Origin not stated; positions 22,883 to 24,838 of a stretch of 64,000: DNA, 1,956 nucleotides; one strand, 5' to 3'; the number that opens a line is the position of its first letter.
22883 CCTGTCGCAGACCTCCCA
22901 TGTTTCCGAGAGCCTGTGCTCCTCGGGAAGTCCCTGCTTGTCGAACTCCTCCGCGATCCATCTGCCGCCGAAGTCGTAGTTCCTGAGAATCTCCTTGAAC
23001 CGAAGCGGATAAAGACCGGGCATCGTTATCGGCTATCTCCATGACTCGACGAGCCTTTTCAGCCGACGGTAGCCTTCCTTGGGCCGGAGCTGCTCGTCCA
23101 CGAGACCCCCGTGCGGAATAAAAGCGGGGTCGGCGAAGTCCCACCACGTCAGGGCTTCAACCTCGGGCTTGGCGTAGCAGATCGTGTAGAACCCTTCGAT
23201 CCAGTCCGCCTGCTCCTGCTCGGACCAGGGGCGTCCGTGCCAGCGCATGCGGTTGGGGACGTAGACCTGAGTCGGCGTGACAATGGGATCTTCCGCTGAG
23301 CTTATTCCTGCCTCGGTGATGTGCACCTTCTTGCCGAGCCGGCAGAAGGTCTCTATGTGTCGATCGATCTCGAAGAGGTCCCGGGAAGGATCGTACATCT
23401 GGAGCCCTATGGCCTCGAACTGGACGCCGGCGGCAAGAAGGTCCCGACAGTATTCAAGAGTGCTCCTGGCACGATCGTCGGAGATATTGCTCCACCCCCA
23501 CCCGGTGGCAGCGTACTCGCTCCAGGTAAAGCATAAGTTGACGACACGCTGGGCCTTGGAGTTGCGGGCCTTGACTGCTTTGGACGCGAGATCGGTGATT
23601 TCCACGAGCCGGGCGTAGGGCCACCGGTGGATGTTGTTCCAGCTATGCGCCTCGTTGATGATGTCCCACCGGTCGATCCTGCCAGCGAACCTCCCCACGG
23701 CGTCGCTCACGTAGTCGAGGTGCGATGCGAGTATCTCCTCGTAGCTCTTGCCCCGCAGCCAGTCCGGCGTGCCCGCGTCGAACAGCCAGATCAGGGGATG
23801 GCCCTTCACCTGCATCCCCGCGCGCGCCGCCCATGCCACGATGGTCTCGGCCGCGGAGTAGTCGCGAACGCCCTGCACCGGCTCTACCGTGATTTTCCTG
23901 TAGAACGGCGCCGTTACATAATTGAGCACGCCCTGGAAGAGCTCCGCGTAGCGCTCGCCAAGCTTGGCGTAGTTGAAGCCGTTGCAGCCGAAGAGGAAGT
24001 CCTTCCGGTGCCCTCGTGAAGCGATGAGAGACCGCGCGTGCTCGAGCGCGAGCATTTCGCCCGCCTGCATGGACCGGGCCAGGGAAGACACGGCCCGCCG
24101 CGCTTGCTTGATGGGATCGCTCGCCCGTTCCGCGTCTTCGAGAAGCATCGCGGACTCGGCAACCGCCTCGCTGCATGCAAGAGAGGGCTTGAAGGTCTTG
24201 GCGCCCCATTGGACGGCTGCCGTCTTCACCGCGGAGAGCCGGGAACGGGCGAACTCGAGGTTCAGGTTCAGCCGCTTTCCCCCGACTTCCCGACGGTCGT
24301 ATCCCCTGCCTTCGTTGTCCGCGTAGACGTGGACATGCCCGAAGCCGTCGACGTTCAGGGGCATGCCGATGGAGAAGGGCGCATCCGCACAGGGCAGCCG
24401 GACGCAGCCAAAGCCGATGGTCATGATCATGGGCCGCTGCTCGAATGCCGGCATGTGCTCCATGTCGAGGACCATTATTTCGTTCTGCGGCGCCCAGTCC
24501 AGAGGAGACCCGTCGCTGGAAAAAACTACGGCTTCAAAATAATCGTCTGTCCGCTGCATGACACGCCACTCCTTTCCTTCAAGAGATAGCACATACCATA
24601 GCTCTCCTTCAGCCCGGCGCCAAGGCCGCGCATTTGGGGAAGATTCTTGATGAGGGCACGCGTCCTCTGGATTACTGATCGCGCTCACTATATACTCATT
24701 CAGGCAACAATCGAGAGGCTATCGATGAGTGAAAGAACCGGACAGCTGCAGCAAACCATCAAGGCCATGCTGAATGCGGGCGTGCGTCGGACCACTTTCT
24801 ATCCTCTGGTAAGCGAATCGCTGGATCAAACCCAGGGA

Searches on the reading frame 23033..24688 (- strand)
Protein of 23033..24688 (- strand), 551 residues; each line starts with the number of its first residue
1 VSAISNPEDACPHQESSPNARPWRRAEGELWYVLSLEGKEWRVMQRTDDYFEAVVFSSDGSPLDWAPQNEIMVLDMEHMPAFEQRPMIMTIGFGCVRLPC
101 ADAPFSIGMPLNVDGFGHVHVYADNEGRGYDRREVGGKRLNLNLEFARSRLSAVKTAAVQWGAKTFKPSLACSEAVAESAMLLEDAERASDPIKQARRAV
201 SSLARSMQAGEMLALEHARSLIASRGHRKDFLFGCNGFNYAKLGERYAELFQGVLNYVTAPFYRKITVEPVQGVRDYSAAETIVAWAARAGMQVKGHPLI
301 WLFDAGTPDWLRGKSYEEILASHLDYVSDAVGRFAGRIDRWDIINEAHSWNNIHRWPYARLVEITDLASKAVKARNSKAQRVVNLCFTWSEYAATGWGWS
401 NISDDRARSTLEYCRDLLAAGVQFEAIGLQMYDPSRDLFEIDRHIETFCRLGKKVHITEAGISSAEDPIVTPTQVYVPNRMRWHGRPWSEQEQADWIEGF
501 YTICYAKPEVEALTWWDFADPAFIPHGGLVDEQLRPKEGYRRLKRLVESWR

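Call 7: search_protein_families(library=pfam, proteins=[window:23033-24688:-])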
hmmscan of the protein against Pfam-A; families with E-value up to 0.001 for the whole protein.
window:23033-24688:- (551 aa): 1 family
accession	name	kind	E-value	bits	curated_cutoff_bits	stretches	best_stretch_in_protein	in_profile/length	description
PF00331.26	Glyco_hydro_10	-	2.6e-27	96.3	22.1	1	242-540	22-305/311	Glycosyl hydrolase family 10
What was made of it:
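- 23033..24592 (-): GH10 glycoside hydrolase. It is a lineage-specific neighbour, not a conserved partner. Pfam Glyco_hydro_10 (call 7).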

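Call 9: search_protein_families(library=ncbifam, proteins=[window:23033-24688:-], max_evalue=0.00001)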
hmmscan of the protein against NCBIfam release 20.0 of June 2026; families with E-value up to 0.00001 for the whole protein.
window:23033-24688:- (551 aa): 1 family
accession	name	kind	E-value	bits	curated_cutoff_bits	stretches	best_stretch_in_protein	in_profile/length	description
NF041944.1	Xylase_Ferestase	equivalog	1.3e-10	40.2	1200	1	250-540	29-331/694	bifunctional endo-1,4-beta-xylanase/feruloyl esterase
